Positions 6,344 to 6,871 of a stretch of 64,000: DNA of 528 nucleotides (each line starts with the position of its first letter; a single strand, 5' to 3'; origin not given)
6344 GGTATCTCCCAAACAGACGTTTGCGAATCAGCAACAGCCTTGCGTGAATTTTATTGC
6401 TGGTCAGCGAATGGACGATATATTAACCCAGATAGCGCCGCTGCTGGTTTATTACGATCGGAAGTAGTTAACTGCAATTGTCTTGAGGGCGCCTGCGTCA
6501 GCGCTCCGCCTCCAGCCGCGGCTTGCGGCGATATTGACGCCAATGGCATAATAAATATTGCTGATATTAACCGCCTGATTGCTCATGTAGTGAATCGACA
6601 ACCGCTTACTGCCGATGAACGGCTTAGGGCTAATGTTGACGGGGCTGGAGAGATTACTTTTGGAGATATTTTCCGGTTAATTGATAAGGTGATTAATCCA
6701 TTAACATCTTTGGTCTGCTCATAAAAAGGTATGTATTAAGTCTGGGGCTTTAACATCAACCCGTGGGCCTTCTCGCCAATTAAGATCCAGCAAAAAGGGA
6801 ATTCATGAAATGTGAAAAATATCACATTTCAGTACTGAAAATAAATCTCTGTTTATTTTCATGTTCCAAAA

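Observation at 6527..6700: Canonical tandem Ca-binding dockerin at the C-terminus of the LamG-containing protein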

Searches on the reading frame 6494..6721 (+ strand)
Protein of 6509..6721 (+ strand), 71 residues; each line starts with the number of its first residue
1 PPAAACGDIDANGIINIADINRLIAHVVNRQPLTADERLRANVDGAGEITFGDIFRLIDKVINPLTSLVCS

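Call 3: search_protein_families(library=pfam, proteins=[window:6509-6721:+], max_evalue=1)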
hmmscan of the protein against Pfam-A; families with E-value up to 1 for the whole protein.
window:6509-6721:+ (71 aa): 2 families
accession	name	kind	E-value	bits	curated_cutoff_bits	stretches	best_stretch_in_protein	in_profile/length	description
PF00404.24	Dockerin_1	-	0.00069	20.2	22.9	1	7-60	2-55/57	Dockerin type I domain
PF18734.6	HEPN_AbiU2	-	0.13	12.2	26.8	1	21-65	128-165/193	AbiU2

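Call 8: search_solved_structures(query=window:6509-6721:+, max_evalue=10, show_alignments=4)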
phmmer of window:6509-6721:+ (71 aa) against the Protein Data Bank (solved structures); distinct sequences matched with E-value up to 10: 128 (the best 60 are shown).
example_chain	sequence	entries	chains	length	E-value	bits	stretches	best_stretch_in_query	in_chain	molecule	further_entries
8x39_A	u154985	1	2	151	2.7e-05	28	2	5-54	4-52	Serine protease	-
8x3a_A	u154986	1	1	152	2.7e-05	28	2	5-54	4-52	Serine protease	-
2ccl_B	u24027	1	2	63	0.00011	26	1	6-57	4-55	ENDO-1,4-BETA-XYLANASE Y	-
1ohz_B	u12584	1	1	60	0.00035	24.4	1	7-57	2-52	ENDO-1,4-BETA-XYLANASE Y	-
7jts_t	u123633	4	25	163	0.0046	20.9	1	7-58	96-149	Calmodulin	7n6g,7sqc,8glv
1clm_A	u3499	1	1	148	0.005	20.8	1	7-58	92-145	CALMODULIN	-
1exr_A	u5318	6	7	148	0.005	20.8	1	7-58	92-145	CALMODULIN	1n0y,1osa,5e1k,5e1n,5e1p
9e5c_4x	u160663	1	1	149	0.0064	20.4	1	7-57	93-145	Calmodulin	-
9y6s_8M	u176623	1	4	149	0.0088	20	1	7-57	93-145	Calmodulin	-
1deg_A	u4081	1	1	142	0.011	19.7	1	7-56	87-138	CALMODULIN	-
1rfj_A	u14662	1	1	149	0.011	19.7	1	7-56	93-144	calmodulin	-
1dmo_A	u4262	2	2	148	0.011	19.6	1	7-57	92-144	CALMODULIN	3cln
9ya0_SA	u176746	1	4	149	0.014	19.4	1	7-57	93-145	Calmodulin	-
4aqr_A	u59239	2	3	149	0.015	19.2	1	7-56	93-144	CALMODULIN-7 | CALMODULIN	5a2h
6xxx_AAA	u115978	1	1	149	0.016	19.2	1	7-57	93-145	Calmodulin-1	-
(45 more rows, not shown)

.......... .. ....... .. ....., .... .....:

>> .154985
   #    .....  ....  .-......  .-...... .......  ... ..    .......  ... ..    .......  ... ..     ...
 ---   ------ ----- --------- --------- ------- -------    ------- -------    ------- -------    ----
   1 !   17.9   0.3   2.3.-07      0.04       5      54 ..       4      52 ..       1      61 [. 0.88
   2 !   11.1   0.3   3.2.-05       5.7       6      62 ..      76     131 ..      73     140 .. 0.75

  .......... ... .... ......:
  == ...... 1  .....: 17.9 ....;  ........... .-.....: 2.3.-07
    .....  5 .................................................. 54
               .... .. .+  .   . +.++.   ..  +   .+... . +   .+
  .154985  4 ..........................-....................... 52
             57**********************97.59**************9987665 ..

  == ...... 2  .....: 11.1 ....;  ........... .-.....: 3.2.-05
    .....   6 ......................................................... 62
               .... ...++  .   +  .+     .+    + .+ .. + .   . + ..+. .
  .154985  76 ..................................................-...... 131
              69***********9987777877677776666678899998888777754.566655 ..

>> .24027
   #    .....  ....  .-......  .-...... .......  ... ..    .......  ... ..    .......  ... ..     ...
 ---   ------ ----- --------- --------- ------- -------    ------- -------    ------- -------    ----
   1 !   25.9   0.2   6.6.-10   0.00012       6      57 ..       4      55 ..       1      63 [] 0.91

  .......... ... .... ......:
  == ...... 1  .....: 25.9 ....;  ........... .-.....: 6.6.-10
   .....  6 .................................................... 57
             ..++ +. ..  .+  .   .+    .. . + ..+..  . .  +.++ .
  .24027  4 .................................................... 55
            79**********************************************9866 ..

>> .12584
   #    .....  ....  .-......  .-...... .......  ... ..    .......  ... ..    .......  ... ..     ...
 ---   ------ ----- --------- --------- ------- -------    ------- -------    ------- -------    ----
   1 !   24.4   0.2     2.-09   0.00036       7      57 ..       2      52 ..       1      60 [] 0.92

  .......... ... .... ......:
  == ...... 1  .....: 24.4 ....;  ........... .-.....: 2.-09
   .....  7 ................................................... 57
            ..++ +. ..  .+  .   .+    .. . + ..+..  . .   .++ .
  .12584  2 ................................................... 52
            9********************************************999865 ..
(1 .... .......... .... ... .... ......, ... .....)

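Call 27: predict_structure(alignment_id=A2)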
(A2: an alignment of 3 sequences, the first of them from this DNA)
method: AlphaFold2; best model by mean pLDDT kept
length: 76 residues; sequences in the alignment: 3
mean_pLDDT: 52.8   pTM: 0.35
mean pLDDT of the five models: 52.8, 52.4, 52.0, 49.4, 42.6
residues with pLDDT >= 90: 0; 70-90: 0; 50-70: 50; < 50: 26
segments of 3 or more residues with pLDDT < 50: 1-12, 68-76
pLDDT, mean of each block of 10 residues (from residue 1): 40 53 61 60 56 56 55 36
secondary structure, 60 per line:
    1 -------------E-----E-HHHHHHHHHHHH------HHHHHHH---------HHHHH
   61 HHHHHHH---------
elements in order: H22-33 H40-46 H56-67

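Call 29: find_homologous_proteins(query=A2, max_evalue=10)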
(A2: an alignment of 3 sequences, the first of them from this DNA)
Query A2 (3 sequences) (76 aa, profile of the alignment): 1 proteins with E <= 10 among 10 candidates.
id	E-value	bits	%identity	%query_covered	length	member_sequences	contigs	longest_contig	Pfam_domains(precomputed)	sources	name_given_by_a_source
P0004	2.6e-20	90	71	100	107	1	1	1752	-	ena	-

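Call 33: search_solved_structures(query=A3, max_evalue=1, show_alignments=3)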
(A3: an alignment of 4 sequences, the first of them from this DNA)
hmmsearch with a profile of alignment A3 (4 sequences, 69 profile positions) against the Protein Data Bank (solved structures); distinct sequences matched with E-value up to 1: 141 (the best 60 are shown).
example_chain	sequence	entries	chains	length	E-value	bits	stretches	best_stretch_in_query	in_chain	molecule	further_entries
2ccl_B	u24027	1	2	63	2.1e-08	37.3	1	1-57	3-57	ENDO-1,4-BETA-XYLANASE Y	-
1ohz_B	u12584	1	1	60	3e-08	36.8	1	2-57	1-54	ENDO-1,4-BETA-XYLANASE Y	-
8x39_A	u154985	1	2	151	3e-05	27.2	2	2-51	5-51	Serine protease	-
8x3a_A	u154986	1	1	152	3.1e-05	27.2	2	2-51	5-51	Serine protease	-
6kg9_A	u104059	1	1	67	4.1e-05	26.8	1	2-62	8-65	And cellulose-binding endoglucanase family 9 CelL ortholog dockerin domain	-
4fl4_A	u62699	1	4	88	0.00011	25.4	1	2-61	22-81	Glycoside hydrolase family 9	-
6kge_D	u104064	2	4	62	0.0002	24.5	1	2-61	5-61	And cellulose-binding endoglucanase family 9 CelL ortholog dockerin domain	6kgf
6kgc_B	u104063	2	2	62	0.00029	24.1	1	2-61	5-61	And cellulose-binding endoglucanase family 9 CelL ortholog dockerin domain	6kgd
5m2o_B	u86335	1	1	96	0.00049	23.3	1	3-48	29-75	Group I Dockerin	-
4dh2_B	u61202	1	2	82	0.00052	23.2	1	2-23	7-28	Dockerin type 1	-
2jnx_A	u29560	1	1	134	0.0032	20.7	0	4-53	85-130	Calcium binding protein 2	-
4cj0_A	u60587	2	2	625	0.004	20.4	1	2-60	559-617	ENDOGLUCANASE D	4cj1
1clc_A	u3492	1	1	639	0.0041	20.4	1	2-60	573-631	ENDOGLUCANASE CELD; EC: 3.2.1.4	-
1clm_A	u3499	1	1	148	0.0058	19.9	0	4-55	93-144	CALMODULIN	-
1exr_A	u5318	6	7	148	0.0059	19.9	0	4-55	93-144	CALMODULIN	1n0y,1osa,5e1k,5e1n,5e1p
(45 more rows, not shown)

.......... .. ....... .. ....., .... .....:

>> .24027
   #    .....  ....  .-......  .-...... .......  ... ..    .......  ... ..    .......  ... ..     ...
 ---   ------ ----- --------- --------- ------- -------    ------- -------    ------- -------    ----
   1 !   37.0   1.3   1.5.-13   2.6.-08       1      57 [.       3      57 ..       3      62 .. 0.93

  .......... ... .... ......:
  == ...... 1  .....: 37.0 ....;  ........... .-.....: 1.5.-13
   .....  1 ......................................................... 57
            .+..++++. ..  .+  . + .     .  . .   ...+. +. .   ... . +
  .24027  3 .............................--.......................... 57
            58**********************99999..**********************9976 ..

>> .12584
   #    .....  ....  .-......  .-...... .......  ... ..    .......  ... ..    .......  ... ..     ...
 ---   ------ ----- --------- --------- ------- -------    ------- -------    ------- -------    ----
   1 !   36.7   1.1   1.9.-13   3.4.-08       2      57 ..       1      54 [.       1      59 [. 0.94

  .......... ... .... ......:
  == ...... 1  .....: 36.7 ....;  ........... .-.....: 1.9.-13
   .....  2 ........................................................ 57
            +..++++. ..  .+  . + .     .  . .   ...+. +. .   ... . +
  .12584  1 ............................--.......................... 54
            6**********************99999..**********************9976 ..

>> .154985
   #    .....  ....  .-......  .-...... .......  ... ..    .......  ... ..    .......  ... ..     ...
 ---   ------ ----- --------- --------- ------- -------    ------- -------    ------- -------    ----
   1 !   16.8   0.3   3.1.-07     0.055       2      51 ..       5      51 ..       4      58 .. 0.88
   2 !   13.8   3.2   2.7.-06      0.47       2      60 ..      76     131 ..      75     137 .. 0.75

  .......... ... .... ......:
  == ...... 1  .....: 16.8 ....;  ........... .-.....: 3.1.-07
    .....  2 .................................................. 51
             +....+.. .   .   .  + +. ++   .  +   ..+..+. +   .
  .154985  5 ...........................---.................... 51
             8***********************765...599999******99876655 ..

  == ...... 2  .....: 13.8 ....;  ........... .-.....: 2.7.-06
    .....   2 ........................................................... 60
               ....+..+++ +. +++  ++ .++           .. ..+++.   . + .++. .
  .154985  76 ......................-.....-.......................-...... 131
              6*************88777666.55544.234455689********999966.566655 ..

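Call 40: search_protein_representatives(alignment_id=A3)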
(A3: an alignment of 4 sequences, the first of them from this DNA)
Query: 4 sequences, 69 profile positions. Proteins with E-value up to 0.001 (for the whole library): 2844; up to 1e-10: 173; up to 1e-30: 12. The best 150 are listed.
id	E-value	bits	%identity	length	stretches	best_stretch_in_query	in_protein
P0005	1.7e-52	191.4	-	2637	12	2-61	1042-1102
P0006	1.5e-48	178.8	-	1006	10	1-57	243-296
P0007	6.6e-46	170.3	-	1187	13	2-55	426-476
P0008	8.3e-46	170.0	-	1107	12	3-62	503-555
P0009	2.0e-41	156.0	-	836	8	2-58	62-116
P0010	1.9e-39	149.6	-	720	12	2-62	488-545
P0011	2.2e-38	146.2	-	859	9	1-55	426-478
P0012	2.2e-36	139.8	-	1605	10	2-57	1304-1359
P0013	2.4e-36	139.7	-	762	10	2-51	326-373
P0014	7.1e-35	135.0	-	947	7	2-58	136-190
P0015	8.4e-35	134.8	-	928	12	2-60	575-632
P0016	1.3e-33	130.9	-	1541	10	1-51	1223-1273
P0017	2.1e-30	120.7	-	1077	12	4-60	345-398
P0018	3.3e-29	116.8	-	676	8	2-52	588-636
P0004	7.8e-29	115.6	-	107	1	1-69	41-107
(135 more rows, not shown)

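Call 44: search_protein_families(library=pfam, alignment_id=A4, max_evalue=0.001)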
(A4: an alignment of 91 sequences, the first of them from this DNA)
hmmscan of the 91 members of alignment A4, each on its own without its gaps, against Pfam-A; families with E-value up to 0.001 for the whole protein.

A. member 1, seq(67 aa): 1 family
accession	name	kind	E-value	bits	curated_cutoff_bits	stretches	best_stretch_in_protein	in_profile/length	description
PF00404.24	Dockerin_1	-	0.00057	20.5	22.9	1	3-56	2-55/57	Dockerin type I domain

B. families by the number of members that match (of 91 scanned): 9 families
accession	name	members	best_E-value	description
PF00404.24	Dockerin_1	89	1.2e-18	Dockerin type I domain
PF00036.39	EF-hand_1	34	2.9e-08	EF hand domain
PF13499.12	EF-hand_7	27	1.9e-08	EF-hand domain pair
PF13405.12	EF-hand_6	21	1.6e-07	EF-hand domain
PF13202.12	EF-hand_5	19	7.2e-07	EF hand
PF13517.12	FG-GAP_3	3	0.00028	FG-GAP-like repeat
PF01839.29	FG-GAP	2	0.00024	FG-GAP repeat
PF13833.12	EF-hand_8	1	0.00031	EF-hand domain pair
PF09158.15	MotCF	1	0.00049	Bacteriophage T4 MotA, C-terminal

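Call 52: predict_structure(alignment_id=A4)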
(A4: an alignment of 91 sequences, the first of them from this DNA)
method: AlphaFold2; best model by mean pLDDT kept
length: 67 residues; sequences in the alignment: 91
mean_pLDDT: 97.4   pTM: 0.86
mean pLDDT of the five models: 97.4, 96.9, 96.7, 96.4, 96.4
residues with pLDDT >= 90: 66; 70-90: 1; 50-70: 0; < 50: 0
segments of 3 or more residues with pLDDT < 50: none
pLDDT, mean of each block of 10 residues (from residue 1): 97 99 98 97 97 98 94
secondary structure, 60 per line:
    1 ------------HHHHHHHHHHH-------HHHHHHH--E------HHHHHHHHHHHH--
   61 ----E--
elements in order: H13-23 H31-37 H47-58

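Call 55: fold_search(model_id=the predicted structure, library=pdb)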
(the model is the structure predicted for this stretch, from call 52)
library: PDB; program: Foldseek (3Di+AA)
matches with E <= 10: 49; with E <= 0.001: 1
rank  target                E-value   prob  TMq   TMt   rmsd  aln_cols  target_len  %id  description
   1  8x39_A                6.6e-04  1.00  0.88  0.44   1.4        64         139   26  Crystal structure of cellulosomal double-dockerin module of Clo1313_0689 from Clostridium thermocellum (released 2024-04-03)
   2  2ccl_B                2.8e-03  1.00  0.82  0.89   0.9        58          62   33  THE S45A, T46A MUTANT OF THE TYPE I COHESIN-DOCKERIN COMPLEX FROM THE CELLULOSOME OF CLOSTRIDIUM THERMOCELLUM (released 2007-02-13)
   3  8x39_B                2.8e-03  1.00  0.89  0.45   1.5        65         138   26  Crystal structure of cellulosomal double-dockerin module of Clo1313_0689 from Clostridium thermocellum (released 2024-04-03)
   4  4uyq_B                4.2e-03  1.00  0.82  0.76   1.7        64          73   28  High resolution structure of the third cohesin ScaC in complex with the ScaB dockerin with a mutation in the C-termina (released 2015-04-15)
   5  5nrm_B                4.5e-03  1.00  0.83  0.84   1.8        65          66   20  Crystal structure of the sixth cohesin from Acetivibrio cellulolyticus' scaffoldin B in complex with Cel5 dockerin S51 (released 2018-01-31)
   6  4dh2_D                4.8e-03  1.00  0.84  0.81   1.8        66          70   20  Crystal structure of Coh-OlpC(Cthe_0452)-Doc435(Cthe_0435) complex: A novel type I Cohesin-Dockerin complex from Clost (released 2012-11-28)
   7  4fl4_G                5.2e-03  1.00  0.85  0.85   1.7        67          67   22  Scaffoldin conformation and dynamics revealed by a ternary complex from the Clostridium thermocellum cellulosome (released 2012-06-27)
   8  5lxv_B                5.2e-03  1.00  0.78  0.80   2.2        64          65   19  Crystal structure of Ruminococcus flavefaciens scaffoldin C cohesin in complex with a dockerin from an uncharacterized (released 2016-10-19)
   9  4fl4_A                6.3e-03  1.00  0.84  0.83   1.7        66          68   23  Scaffoldin conformation and dynamics revealed by a ternary complex from the Clostridium thermocellum cellulosome (released 2012-06-27)
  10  4dh2_B                6.8e-03  1.00  0.83  0.78   1.8        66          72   20  Crystal structure of Coh-OlpC(Cthe_0452)-Doc435(Cthe_0435) complex: A novel type I Cohesin-Dockerin complex from Clost (released 2012-11-28)
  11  8x3a_MODEL_1_A        7.8e-03  1.00  0.82  0.38   1.7        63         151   30  Solution NMR structure of cellulosomal double-dockerin module of Clo1313_0689 from Clostridium thermocellum (released 2024-04-03)
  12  5nrk_B                8.9e-03  1.00  0.82  0.81   1.9        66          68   21  Crystal structure of the sixth cohesin from Acetivibrio cellulolyticus' scaffoldin B in complex with Cel5 dockerin S15 (released 2018-01-31)
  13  5n5p_B                1.3e-02  1.00  0.79  0.62   2.9        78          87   22  Crystal structure of Ruminococcus flavefaciens' type III complex containing the fifth cohesin from scaffoldin B and th (released 2018-02-28)
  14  4uyp_B                1.4e-02  1.00  0.82  0.76   1.7        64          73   26  High resolution structure of the third cohesin ScaC in complex with the ScaB dockerin with a mutation in the N-termina (released 2015-04-15)
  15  5m2s_B                1.9e-02  1.00  0.80  0.70   2.1        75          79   23  R. flavefaciens' third ScaB cohesin in complex with a group 1 dockerin (released 2017-07-05)
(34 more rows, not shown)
